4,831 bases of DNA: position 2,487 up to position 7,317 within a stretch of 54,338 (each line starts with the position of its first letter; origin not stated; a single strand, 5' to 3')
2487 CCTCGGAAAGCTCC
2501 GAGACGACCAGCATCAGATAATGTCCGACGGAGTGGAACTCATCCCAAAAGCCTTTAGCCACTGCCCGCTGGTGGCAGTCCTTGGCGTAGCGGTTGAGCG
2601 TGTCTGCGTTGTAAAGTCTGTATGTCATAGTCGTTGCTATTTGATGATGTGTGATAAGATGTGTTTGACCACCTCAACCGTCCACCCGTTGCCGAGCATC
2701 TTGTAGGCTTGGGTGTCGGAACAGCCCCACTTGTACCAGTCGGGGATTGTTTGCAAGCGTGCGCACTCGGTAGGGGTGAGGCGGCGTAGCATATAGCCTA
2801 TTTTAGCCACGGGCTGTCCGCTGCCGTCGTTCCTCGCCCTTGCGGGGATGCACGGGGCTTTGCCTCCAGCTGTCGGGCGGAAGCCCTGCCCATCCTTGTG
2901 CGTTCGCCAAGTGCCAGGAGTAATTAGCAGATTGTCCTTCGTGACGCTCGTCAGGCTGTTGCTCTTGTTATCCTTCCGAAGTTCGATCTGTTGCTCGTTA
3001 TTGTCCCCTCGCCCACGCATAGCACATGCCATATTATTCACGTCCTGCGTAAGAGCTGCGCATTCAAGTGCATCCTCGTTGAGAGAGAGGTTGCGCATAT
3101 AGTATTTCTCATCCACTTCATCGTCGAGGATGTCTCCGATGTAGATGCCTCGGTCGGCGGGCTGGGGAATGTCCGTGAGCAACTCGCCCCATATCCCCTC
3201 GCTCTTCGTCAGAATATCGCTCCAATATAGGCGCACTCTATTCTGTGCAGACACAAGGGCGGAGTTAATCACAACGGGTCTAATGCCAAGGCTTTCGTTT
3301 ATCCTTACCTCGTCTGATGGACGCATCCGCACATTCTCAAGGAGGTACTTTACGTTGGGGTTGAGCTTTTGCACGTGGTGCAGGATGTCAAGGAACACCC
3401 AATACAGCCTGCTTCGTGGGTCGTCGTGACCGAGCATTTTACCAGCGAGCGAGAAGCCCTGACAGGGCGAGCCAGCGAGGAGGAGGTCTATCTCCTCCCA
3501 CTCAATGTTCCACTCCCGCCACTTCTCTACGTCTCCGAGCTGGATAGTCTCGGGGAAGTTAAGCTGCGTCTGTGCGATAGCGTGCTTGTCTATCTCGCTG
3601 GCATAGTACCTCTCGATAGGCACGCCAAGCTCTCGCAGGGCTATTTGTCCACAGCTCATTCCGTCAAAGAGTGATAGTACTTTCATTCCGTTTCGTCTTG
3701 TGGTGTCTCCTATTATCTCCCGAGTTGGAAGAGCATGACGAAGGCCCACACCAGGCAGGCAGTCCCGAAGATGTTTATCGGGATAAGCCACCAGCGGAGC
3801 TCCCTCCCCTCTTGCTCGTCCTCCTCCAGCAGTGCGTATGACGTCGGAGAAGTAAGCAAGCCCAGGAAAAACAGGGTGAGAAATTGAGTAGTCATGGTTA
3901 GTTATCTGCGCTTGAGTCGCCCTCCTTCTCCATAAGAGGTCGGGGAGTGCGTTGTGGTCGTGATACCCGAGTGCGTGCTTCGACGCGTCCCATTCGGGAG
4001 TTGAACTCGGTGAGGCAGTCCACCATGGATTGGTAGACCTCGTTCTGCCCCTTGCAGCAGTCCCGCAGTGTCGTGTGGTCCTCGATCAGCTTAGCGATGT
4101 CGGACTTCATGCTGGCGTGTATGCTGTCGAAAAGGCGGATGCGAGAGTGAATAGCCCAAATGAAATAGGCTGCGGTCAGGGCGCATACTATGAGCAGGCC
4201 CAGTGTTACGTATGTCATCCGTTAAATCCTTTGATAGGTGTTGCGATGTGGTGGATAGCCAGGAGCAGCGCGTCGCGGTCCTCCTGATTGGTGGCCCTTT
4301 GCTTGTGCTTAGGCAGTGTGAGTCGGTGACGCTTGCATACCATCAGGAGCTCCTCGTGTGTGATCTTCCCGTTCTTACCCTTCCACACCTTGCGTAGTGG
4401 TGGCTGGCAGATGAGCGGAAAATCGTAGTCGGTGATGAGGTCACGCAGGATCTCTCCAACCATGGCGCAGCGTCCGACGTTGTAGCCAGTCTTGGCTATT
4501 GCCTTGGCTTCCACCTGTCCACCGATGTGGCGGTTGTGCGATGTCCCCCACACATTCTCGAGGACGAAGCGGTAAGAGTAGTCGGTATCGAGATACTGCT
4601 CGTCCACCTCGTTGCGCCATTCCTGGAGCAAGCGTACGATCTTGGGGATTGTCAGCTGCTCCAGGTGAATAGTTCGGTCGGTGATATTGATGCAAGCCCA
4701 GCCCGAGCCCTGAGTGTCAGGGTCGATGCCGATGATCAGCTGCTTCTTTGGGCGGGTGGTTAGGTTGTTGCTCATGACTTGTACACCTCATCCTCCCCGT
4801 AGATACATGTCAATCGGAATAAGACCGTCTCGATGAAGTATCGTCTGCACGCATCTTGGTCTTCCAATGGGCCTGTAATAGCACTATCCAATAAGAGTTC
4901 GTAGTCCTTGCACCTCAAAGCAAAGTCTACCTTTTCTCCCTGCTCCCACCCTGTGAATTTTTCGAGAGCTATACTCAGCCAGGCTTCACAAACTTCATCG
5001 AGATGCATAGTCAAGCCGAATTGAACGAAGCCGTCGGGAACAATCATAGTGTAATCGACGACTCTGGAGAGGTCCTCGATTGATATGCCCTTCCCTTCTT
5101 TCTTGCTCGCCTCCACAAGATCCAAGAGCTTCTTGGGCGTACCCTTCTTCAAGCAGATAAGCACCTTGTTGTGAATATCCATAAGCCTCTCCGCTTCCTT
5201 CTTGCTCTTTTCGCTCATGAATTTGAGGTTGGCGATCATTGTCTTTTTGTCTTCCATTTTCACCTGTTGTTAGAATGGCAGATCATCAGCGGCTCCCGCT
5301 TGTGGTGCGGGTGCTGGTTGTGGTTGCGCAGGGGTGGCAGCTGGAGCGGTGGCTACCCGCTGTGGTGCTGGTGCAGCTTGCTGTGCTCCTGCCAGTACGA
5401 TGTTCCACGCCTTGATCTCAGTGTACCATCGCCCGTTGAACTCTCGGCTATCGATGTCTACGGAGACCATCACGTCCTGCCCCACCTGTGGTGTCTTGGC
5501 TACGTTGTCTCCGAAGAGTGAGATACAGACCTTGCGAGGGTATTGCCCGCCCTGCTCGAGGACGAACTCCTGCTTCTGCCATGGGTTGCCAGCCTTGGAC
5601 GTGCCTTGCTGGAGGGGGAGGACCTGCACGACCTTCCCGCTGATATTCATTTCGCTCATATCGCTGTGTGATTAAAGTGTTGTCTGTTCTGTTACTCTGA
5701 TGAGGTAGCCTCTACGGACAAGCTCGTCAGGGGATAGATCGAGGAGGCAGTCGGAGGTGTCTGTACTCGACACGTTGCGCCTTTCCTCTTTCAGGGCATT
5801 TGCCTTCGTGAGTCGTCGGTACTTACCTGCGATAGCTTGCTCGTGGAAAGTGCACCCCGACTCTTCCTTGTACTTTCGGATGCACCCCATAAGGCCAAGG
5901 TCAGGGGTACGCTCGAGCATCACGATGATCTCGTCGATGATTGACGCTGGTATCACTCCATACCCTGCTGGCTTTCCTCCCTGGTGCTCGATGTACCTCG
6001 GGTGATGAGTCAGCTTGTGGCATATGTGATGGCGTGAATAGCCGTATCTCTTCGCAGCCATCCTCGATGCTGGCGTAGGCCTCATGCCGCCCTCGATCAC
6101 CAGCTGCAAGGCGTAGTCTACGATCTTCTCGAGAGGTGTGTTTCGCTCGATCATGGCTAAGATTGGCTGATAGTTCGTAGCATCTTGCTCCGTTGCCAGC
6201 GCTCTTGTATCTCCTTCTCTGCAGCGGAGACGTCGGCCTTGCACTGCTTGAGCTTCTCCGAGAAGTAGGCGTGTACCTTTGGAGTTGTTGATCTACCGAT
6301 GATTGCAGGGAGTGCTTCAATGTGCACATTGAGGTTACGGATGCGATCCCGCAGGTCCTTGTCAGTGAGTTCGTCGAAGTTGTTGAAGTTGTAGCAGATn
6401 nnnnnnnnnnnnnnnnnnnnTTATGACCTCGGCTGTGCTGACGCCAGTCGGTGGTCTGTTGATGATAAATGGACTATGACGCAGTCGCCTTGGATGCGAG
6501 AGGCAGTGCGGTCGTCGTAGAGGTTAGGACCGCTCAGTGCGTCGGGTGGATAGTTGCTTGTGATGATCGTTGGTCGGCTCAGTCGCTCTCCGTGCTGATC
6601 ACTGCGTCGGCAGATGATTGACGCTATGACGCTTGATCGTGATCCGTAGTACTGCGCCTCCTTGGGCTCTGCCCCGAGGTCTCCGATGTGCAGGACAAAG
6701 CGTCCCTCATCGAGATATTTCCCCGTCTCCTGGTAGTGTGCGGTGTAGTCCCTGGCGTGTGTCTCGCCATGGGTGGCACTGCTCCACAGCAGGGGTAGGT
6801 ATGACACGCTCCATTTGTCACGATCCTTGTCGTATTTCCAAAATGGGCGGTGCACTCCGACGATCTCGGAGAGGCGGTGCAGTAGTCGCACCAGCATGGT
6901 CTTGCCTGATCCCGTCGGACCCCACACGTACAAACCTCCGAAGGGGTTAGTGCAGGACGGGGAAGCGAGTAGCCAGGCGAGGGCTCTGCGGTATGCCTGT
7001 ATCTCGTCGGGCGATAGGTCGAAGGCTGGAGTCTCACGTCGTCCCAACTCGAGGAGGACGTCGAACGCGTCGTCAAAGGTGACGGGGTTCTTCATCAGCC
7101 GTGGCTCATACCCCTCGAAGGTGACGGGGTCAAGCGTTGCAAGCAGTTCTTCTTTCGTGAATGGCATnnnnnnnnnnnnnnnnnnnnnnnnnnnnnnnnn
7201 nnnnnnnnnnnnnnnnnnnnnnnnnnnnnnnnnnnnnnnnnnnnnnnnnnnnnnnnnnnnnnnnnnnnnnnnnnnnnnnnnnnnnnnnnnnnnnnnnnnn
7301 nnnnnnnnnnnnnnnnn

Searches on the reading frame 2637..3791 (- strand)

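Call 82: search_protein_families(library=phrogs, proteins=[window:2637-3791:-], max_evalue=0.001)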
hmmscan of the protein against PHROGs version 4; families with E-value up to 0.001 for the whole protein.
window:2637-3791:- (384 aa): 10 families
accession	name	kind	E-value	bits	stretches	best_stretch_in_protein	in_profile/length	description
phrog_116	-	other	4.3e-64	218.1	1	32-384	204-491/779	DNA methyltransferase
phrog_363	-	other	4.4e-23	82.9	1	31-181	49-174/327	DNA methyltransferase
phrog_17284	-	unknown function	8.8e-21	75.3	1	330-384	154-212/245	-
phrog_16528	-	other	1.6e-15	58.3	1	321-384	156-219/236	DNA methyltransferase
phrog_16427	-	other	9.8e-13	49.3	1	330-380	111-166/235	DNA methyltransferase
phrog_26324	-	other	3.6e-09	38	1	332-378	144-199/210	DNA methyltransferase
phrog_38038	-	unknown function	2.7e-07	30.8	1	333-359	302-325/430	-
phrog_864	-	DNA, RNA and nucleotide metabolism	5.7e-06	26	0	95-135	690-730/1064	DNA primase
phrog_13621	-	unknown function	3.2e-05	24.8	1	334-377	53-103/121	-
phrog_5999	-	other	0.00074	20.5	0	63-133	29-103/109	DNA methyltransferase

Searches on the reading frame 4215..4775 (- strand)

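Call 7: search_protein_families(library=pfam, proteins=[window:4215-4775:-], max_evalue=0.01)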
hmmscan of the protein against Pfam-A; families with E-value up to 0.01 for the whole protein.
window:4215-4775:- (186 aa): 0 families

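Call 8: search_protein_families(library=phrogs, proteins=[window:4215-4775:-], max_evalue=0.001)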
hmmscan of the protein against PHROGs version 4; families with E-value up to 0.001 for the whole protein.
window:4215-4775:- (186 aa): 1 family
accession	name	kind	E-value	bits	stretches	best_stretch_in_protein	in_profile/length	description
phrog_1770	-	DNA, RNA and nucleotide metabolism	4.8e-13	50.4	1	11-174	3-124/158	Holliday junction resolvase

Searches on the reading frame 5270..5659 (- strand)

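Call 7: search_protein_families(library=pfam, proteins=[window:5270-5659:-], max_evalue=0.01)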
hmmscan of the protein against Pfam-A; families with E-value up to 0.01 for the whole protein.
window:5270-5659:- (129 aa): 1 family
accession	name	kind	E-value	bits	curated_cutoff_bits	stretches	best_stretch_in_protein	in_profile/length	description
PF11325.14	DUF3127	-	2.1e-30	105.2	27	1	6-87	2-84/85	Domain of unknown function (DUF3127)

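Call 8: search_protein_families(library=phrogs, proteins=[window:5270-5659:-], max_evalue=0.001)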
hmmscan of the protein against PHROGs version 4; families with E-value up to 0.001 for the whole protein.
window:5270-5659:- (129 aa): 2 families
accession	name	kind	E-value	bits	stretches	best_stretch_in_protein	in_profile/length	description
phrog_4932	-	DNA, RNA and nucleotide metabolism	1.2e-20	74.9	1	4-129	1-117/117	single strand DNA binding protein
phrog_44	-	DNA, RNA and nucleotide metabolism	0.00066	20.5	1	51-129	146-228/271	single strand DNA binding protein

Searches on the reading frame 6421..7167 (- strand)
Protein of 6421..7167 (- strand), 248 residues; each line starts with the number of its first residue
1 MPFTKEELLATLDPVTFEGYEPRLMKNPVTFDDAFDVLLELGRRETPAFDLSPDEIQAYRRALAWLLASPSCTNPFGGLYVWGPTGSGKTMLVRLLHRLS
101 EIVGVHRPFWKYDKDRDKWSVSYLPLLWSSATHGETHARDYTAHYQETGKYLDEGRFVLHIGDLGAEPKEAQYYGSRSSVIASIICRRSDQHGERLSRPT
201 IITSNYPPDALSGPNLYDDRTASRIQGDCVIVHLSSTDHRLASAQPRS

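Call 7: search_protein_families(library=pfam, proteins=[window:6421-7167:-], max_evalue=0.01)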
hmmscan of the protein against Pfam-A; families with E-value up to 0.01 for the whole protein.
window:6421-7167:- (248 aa): 3 families
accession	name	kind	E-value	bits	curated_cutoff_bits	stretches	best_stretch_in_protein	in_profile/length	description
PF03969.22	AFG1_ATPase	-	3.5e-06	26.7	27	1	20-97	7-82/361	AFG1-like ATPase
PF13191.12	AAA_16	-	0.0015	19.5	32.6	1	61-101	10-50/167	AAA ATPase domain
PF13401.12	AAA_22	-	0.002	18.9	27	1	79-103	8-32/130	AAA domain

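Call 8: search_protein_families(library=phrogs, proteins=[window:6421-7167:-], max_evalue=0.001)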
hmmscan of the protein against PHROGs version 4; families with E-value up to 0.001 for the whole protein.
window:6421-7167:- (248 aa): 2 families
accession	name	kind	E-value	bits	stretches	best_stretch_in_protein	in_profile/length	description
phrog_50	-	DNA, RNA and nucleotide metabolism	1.5e-11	45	1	163-245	441-515/570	DnaC-like helicase loader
phrog_3277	-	DNA, RNA and nucleotide metabolism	9.7e-07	29.8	1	77-244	11-157/168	DnaC-like helicase loader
